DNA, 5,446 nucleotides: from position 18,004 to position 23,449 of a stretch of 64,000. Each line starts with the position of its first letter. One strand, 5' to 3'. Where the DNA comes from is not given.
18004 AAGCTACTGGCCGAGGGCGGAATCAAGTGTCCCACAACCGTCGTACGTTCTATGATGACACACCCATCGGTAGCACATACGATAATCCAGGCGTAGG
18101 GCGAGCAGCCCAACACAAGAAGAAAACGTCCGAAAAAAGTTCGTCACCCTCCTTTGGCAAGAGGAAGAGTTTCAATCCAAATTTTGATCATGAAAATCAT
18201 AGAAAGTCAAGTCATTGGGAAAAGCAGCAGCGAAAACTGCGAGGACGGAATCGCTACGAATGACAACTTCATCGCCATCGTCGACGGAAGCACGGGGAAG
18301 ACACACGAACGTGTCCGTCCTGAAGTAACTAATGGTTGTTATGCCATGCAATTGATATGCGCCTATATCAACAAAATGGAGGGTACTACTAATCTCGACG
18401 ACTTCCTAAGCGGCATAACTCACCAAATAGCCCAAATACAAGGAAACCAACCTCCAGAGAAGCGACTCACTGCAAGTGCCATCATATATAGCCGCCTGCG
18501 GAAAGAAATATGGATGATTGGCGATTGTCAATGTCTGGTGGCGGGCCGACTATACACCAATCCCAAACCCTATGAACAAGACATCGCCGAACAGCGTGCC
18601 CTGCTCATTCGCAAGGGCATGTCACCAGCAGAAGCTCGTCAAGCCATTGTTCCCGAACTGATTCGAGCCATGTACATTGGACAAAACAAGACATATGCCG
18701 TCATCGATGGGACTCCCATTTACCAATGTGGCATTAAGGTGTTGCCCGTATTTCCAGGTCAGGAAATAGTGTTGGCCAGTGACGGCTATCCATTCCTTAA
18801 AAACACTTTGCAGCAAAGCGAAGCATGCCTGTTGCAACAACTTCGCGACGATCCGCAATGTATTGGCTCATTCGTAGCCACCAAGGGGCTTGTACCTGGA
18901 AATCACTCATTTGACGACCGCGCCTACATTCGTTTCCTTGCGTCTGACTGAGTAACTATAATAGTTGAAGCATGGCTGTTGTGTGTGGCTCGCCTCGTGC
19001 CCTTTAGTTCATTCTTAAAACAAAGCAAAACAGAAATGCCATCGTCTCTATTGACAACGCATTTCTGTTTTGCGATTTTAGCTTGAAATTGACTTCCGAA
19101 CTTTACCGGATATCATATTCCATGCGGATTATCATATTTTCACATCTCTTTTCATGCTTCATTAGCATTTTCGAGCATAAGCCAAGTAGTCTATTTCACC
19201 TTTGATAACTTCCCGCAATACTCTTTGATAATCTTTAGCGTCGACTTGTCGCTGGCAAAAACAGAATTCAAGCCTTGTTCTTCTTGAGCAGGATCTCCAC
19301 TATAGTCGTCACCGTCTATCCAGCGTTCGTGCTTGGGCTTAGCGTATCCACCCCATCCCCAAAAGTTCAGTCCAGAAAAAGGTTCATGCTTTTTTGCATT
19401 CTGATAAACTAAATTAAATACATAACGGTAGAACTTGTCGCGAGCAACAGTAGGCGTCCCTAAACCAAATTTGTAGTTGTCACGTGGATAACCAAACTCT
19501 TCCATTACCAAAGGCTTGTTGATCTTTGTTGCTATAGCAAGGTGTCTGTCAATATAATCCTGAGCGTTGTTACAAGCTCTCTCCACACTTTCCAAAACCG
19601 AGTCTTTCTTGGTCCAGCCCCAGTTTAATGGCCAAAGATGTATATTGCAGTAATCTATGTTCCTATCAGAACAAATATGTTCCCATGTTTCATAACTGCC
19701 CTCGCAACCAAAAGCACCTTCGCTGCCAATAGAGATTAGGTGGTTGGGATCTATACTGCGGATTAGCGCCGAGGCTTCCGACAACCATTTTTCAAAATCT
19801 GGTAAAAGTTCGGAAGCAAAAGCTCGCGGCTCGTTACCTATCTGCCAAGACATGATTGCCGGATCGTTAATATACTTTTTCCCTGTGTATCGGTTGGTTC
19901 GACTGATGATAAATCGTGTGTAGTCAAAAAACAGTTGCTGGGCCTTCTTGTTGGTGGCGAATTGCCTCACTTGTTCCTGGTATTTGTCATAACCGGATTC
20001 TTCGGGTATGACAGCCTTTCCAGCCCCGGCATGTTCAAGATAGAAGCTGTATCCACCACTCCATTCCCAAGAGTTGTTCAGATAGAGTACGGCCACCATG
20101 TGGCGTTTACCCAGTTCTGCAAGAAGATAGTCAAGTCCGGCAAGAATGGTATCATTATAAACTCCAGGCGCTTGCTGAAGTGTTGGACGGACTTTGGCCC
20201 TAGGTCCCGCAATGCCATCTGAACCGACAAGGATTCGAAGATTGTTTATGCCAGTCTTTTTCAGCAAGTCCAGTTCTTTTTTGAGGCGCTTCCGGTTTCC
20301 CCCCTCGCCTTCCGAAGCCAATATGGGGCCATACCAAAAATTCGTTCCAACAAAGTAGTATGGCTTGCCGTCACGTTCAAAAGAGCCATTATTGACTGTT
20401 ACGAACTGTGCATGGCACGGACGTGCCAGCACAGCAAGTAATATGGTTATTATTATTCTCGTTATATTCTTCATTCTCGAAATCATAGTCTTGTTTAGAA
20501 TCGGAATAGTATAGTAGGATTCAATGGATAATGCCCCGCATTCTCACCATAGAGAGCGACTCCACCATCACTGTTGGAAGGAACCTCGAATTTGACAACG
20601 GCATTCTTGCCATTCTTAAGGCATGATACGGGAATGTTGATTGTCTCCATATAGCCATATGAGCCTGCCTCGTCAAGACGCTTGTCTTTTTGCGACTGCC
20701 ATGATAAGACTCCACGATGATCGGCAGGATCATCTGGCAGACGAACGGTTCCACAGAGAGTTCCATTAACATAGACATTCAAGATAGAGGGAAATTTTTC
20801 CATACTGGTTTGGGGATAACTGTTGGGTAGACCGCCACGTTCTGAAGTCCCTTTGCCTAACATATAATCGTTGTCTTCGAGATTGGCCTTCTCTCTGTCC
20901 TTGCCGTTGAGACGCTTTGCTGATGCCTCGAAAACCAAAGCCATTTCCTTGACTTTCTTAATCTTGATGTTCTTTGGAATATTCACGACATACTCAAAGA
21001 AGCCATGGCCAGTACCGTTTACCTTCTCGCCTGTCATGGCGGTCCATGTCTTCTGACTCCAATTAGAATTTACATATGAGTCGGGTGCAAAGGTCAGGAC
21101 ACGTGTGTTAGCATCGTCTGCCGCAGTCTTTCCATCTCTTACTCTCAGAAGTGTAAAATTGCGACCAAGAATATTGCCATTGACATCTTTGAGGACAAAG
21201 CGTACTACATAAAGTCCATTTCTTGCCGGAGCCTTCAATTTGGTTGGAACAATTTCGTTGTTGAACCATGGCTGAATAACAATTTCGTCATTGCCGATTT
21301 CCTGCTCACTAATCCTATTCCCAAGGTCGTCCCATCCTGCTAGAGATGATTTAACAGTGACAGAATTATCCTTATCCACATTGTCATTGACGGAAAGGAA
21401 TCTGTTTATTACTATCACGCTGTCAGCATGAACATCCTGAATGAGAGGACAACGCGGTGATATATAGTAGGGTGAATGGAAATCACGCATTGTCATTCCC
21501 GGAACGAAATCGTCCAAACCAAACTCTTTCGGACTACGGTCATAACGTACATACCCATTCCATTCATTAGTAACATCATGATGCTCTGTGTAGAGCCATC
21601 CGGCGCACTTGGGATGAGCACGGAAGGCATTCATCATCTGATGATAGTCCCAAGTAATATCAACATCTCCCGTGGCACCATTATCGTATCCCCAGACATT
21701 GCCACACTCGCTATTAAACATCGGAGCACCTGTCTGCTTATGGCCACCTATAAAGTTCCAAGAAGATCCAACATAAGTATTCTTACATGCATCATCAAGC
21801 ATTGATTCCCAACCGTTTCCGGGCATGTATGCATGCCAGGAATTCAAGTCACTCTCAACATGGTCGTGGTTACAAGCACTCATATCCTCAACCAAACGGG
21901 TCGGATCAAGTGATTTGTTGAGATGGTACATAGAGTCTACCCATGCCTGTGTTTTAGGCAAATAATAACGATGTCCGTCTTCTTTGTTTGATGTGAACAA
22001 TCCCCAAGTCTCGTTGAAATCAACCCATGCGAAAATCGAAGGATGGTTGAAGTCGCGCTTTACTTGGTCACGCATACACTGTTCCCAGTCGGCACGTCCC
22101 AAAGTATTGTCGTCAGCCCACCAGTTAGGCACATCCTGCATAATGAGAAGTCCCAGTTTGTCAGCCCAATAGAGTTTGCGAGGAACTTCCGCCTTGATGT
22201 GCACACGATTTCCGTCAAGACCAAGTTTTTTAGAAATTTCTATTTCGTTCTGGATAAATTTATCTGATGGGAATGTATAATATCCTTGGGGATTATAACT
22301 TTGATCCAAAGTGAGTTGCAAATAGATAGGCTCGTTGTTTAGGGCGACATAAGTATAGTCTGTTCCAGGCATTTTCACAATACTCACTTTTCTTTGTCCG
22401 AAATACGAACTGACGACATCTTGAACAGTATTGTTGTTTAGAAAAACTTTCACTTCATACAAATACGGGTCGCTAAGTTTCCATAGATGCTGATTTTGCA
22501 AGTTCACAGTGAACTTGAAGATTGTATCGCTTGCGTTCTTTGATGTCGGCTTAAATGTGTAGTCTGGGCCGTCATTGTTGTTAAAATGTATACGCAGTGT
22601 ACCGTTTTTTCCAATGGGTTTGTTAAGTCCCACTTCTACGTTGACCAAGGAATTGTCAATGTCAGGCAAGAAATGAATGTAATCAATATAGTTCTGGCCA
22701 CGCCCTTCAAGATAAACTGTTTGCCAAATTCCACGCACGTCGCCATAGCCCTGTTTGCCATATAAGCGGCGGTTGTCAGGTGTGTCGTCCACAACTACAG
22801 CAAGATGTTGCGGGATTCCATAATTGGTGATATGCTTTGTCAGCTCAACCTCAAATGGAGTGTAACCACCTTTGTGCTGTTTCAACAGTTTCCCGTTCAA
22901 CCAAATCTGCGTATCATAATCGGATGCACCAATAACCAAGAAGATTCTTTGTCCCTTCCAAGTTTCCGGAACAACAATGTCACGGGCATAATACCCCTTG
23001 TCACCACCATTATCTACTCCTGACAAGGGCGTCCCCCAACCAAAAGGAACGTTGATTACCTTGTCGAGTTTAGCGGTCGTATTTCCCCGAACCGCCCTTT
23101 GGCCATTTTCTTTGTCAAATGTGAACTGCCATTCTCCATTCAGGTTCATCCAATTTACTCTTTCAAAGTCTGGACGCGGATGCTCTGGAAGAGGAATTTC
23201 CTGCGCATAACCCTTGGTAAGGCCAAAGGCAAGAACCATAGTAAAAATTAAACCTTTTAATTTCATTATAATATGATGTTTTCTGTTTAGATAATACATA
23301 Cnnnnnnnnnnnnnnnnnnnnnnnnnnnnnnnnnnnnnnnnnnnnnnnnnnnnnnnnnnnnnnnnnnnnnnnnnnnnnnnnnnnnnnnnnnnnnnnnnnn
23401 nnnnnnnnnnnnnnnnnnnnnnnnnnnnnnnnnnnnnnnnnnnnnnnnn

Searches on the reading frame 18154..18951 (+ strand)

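Call 72: search_protein_families(library=pfam, proteins=[window:18154-18951:+], max_evalue=0.01)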
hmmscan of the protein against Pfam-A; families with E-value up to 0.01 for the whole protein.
window:18154-18951:+ (265 aa): 1 family
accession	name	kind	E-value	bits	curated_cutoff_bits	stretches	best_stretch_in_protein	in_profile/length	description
PF13672.11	PP2C_2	-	0.0041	17.1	24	0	178-221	140-180/209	Protein phosphatase 2C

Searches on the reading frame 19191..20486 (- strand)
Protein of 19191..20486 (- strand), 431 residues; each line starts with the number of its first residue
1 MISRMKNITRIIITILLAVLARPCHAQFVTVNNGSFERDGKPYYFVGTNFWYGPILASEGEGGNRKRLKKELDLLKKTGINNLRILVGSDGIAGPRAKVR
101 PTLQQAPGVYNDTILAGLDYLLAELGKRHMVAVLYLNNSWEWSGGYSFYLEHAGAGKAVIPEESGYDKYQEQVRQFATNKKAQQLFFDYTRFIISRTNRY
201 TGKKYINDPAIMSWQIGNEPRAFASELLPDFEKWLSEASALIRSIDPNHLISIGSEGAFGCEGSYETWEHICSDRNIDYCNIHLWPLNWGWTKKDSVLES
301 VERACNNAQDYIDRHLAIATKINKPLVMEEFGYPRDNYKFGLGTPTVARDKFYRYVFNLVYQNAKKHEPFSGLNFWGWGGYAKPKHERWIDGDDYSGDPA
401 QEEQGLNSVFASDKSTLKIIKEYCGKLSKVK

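Call 31: search_protein_families(library=pfam, proteins=[window:19191-20486:-], max_evalue=0.00001)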
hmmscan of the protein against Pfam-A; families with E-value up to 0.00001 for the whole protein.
window:19191-20486:- (431 aa): 1 family
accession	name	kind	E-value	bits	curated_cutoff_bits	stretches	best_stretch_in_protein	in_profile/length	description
PF00150.24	Cellulase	-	7.3e-08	32.7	23.5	1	63-334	18-239/272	Cellulase (glycosyl hydrolase family 5)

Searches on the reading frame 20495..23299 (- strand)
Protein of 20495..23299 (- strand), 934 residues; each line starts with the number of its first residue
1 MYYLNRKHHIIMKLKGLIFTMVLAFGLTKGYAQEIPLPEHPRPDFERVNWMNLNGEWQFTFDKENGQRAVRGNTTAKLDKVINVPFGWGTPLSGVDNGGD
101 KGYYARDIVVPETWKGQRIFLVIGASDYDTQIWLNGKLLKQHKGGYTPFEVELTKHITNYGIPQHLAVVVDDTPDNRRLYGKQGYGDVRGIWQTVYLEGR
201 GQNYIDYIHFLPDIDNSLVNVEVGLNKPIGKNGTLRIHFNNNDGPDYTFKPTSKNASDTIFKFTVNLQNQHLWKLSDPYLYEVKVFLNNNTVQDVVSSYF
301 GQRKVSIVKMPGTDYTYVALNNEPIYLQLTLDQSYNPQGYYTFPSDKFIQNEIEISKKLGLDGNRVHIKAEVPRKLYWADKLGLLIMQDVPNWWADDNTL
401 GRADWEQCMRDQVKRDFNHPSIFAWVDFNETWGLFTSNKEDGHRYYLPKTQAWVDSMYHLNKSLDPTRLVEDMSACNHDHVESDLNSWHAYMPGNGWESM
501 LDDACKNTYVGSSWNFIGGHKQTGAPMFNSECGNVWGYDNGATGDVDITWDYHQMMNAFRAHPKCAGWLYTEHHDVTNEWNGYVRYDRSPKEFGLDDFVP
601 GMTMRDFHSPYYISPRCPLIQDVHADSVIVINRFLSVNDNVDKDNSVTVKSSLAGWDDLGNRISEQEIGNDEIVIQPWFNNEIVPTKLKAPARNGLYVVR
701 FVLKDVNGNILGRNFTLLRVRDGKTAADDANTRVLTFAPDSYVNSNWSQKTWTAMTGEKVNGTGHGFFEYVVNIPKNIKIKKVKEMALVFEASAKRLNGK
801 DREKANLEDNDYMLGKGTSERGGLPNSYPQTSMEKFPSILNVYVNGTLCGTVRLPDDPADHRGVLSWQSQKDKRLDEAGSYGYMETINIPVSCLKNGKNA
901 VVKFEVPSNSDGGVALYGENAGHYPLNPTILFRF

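Call 31: search_protein_families(library=pfam, proteins=[window:20495-23299:-], max_evalue=0.00001)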
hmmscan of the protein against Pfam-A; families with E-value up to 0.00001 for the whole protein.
window:20495-23299:- (934 aa): 3 families
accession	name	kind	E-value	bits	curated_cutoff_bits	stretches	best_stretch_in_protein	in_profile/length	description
PF02837.24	Glyco_hydro_2_N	-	5.6e-12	46.4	28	1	52-170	3-133/169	Glycosyl hydrolases family 2, sugar binding domain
PF00703.27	Glyco_hydro_2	-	2.5e-08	35.1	23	1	204-303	2-109/109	Glycosyl hydrolases family 2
PF02836.23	Glyco_hydro_2_C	-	3.8e-06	26.7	21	1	395-480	101-168/302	Glycosyl hydrolases family 2, TIM barrel domain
